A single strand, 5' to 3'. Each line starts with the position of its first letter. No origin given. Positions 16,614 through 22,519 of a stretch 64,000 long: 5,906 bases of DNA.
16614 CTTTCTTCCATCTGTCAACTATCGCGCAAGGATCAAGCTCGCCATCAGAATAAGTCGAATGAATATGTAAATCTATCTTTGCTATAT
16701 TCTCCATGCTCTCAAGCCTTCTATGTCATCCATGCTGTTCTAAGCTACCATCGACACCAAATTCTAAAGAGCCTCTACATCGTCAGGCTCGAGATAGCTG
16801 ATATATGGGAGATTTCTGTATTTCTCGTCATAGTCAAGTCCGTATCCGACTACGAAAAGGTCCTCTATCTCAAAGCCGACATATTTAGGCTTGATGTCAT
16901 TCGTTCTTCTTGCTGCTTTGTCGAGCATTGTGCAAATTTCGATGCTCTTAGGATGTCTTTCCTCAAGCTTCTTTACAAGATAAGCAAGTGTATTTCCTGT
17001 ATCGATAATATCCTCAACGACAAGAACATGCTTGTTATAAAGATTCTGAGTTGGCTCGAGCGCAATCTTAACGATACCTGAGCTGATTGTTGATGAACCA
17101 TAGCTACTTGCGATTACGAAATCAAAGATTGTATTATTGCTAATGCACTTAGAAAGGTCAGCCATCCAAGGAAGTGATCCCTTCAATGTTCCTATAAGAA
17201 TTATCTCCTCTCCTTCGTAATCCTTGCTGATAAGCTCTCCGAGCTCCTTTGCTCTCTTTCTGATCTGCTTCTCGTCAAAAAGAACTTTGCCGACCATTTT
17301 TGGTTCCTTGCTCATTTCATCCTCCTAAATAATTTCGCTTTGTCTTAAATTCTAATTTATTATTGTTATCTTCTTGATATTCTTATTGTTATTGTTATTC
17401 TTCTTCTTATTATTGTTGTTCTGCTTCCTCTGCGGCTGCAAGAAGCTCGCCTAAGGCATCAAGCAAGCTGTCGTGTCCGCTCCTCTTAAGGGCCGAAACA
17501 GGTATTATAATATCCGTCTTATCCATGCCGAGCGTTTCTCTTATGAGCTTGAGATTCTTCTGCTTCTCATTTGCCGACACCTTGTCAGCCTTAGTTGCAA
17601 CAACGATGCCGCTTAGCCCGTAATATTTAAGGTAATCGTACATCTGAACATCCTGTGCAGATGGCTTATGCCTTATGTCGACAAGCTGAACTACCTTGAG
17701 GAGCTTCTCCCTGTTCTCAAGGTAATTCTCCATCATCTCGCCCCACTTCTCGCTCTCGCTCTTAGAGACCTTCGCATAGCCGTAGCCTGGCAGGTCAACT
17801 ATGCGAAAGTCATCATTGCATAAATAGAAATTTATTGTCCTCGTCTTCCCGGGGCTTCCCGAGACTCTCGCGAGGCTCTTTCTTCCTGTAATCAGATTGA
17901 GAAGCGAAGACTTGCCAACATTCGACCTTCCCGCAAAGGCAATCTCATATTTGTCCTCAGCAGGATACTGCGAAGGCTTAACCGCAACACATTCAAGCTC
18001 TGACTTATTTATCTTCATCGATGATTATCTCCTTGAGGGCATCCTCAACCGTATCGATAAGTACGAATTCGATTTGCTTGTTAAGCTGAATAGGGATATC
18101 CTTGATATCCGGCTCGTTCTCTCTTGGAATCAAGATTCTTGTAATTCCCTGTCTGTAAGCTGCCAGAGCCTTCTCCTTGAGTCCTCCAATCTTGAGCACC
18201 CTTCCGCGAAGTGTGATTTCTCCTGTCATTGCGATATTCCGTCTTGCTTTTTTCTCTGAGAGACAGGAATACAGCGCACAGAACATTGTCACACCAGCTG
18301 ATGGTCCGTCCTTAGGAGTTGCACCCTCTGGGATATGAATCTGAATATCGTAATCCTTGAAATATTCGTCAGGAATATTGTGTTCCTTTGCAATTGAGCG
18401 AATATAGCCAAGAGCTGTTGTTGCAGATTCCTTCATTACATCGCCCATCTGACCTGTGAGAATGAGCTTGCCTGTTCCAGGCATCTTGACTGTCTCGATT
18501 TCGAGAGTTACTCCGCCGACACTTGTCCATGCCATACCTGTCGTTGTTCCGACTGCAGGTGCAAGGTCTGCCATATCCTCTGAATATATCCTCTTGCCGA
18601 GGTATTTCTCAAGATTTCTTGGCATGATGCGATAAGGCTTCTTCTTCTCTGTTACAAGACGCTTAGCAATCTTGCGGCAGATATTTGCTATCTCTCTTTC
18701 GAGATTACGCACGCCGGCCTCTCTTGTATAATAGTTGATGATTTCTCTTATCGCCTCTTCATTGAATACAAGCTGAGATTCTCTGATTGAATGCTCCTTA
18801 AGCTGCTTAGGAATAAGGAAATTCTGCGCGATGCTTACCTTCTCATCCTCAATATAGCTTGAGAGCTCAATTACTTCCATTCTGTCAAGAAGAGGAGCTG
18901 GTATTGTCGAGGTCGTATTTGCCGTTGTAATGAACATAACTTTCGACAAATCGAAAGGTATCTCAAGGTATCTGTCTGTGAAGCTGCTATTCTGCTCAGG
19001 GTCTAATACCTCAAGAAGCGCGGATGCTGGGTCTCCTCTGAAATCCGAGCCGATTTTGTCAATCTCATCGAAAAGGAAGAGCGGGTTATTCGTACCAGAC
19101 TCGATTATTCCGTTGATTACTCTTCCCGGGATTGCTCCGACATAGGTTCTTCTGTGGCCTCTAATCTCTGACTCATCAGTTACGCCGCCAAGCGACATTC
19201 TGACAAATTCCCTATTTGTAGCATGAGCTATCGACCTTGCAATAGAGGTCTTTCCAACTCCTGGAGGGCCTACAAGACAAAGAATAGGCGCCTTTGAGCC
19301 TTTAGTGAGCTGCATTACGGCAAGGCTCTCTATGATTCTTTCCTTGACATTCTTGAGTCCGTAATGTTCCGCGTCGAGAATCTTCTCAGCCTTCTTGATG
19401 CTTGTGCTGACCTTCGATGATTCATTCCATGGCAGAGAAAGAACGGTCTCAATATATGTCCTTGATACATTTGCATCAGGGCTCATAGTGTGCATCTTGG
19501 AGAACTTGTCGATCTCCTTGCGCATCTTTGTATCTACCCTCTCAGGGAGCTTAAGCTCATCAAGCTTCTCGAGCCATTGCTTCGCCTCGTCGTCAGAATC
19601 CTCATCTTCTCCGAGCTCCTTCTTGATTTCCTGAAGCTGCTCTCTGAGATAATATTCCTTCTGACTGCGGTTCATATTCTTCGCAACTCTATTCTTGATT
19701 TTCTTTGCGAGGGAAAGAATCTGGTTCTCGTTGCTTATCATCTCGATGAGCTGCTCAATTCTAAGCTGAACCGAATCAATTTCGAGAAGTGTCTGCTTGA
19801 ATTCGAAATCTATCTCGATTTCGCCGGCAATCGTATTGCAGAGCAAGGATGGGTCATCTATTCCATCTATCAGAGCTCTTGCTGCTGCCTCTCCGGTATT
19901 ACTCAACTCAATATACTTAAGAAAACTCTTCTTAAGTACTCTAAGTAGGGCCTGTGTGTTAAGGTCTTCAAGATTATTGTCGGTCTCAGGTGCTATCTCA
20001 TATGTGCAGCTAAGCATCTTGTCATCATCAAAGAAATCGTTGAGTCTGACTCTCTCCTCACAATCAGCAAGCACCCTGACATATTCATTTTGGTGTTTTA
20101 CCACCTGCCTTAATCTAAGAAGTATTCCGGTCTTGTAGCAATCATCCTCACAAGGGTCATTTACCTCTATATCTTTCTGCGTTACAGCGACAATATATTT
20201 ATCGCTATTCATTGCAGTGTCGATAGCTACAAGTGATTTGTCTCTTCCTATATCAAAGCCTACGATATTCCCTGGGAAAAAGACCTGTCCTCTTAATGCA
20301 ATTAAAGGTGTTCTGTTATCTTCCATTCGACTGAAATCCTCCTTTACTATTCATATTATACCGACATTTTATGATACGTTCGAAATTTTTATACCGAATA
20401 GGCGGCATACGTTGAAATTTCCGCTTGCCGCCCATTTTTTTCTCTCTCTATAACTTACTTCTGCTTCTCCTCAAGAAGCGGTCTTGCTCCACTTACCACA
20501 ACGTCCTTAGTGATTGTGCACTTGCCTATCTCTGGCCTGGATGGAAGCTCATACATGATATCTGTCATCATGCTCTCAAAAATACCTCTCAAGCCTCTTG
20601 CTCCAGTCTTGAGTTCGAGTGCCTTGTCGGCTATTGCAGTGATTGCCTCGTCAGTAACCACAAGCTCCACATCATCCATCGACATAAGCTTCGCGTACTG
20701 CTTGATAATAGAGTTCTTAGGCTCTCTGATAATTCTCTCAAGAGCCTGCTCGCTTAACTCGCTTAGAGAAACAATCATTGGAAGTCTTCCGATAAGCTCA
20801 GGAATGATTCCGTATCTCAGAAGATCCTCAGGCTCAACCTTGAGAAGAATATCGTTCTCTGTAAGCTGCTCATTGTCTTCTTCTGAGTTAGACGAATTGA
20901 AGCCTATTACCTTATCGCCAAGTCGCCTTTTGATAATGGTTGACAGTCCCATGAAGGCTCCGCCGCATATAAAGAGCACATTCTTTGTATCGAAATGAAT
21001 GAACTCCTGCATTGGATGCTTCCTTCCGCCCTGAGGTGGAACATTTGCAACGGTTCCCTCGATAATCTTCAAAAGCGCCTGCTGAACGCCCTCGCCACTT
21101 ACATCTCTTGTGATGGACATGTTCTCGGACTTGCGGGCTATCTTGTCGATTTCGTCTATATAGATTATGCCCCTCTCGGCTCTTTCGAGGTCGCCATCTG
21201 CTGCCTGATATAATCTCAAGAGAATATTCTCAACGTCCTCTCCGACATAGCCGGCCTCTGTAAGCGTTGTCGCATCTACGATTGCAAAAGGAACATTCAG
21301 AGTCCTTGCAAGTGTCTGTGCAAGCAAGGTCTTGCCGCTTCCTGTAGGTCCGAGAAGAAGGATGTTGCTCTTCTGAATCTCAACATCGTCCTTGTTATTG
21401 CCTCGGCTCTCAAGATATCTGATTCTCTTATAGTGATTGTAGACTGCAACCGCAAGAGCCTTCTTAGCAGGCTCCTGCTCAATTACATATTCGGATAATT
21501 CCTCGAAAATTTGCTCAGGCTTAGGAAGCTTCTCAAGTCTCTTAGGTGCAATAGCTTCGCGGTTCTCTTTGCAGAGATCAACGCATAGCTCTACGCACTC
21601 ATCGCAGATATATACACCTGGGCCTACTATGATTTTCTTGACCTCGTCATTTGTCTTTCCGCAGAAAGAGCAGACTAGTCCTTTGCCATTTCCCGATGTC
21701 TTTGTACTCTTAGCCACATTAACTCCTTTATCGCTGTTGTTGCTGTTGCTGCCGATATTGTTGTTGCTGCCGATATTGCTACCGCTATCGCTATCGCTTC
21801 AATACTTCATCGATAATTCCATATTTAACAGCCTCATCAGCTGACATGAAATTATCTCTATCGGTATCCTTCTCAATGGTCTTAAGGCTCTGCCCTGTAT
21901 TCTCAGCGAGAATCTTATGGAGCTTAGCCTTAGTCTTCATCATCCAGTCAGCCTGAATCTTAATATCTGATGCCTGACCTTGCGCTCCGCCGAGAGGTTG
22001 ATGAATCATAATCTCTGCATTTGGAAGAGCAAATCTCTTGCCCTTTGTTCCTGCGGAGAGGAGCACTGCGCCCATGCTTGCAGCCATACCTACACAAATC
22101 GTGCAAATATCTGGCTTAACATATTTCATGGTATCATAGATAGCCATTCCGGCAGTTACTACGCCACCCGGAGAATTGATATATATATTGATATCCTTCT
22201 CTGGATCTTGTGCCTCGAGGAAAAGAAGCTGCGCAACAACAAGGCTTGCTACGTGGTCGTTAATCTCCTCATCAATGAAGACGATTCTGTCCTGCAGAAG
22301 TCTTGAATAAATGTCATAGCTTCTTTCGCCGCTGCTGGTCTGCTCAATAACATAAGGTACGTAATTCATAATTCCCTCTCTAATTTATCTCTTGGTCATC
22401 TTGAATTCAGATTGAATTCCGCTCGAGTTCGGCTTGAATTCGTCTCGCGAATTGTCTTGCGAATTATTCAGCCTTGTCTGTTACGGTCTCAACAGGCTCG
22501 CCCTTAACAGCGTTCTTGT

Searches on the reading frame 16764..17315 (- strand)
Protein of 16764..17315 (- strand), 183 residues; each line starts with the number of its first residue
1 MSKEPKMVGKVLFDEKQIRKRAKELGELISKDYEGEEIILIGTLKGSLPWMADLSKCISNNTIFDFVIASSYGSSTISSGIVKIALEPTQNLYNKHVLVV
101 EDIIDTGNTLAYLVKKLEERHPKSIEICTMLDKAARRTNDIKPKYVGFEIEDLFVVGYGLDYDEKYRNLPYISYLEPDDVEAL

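Call 8: search_protein_families(library=pfam, proteins=[window:16764-17315:-])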
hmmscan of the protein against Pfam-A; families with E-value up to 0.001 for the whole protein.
window:16764-17315:- (183 aa): 1 family
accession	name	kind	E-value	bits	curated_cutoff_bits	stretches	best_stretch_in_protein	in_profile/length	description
PF00156.33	Pribosyltran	-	5.5e-27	94.5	26.3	1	14-162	7-157/158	Phosphoribosyl transferase domain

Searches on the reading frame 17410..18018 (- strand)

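Call 8: search_protein_families(library=pfam, proteins=[window:17410-18018:-])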
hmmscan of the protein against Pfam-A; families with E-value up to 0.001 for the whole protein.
window:17410-18018:- (202 aa): 5 families
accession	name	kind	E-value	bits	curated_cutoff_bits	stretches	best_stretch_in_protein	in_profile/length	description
PF01926.29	MMR_HSR1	-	1.5e-20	73.8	21.9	1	25-143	1-113/113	50S ribosome-binding GTPase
PF02421.24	FeoB_N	-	4.5e-13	49.4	27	1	25-188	2-155/156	Ferrous iron transport protein B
PF00350.29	Dynamin_N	-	5.9e-08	33.4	27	0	26-54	1-29/168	Dynamin family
PF03193.22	RsgA_GTPase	-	1.9e-07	31.5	30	1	26-79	109-168/174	RsgA GTPase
PF00009.33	GTP_EFTU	-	4.7e-06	26.8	26.5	1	109-193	96-186/188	Elongation factor Tu GTP binding domain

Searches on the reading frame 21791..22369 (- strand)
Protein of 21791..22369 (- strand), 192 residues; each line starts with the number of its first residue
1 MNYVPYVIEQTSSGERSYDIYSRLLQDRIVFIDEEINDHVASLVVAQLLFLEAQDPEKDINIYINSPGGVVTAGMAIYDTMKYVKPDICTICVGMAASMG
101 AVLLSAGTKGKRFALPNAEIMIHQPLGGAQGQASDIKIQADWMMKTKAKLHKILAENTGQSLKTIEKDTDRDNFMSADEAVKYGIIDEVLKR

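Call 8: search_protein_families(library=pfam, proteins=[window:21791-22369:-])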
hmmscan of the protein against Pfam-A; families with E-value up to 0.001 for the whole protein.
window:21791-22369:- (192 aa): 1 family
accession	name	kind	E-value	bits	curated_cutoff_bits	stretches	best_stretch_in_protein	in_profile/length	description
PF00574.28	CLP_protease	-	4.1e-87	291.2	20.2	1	13-191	2-180/182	Clp protease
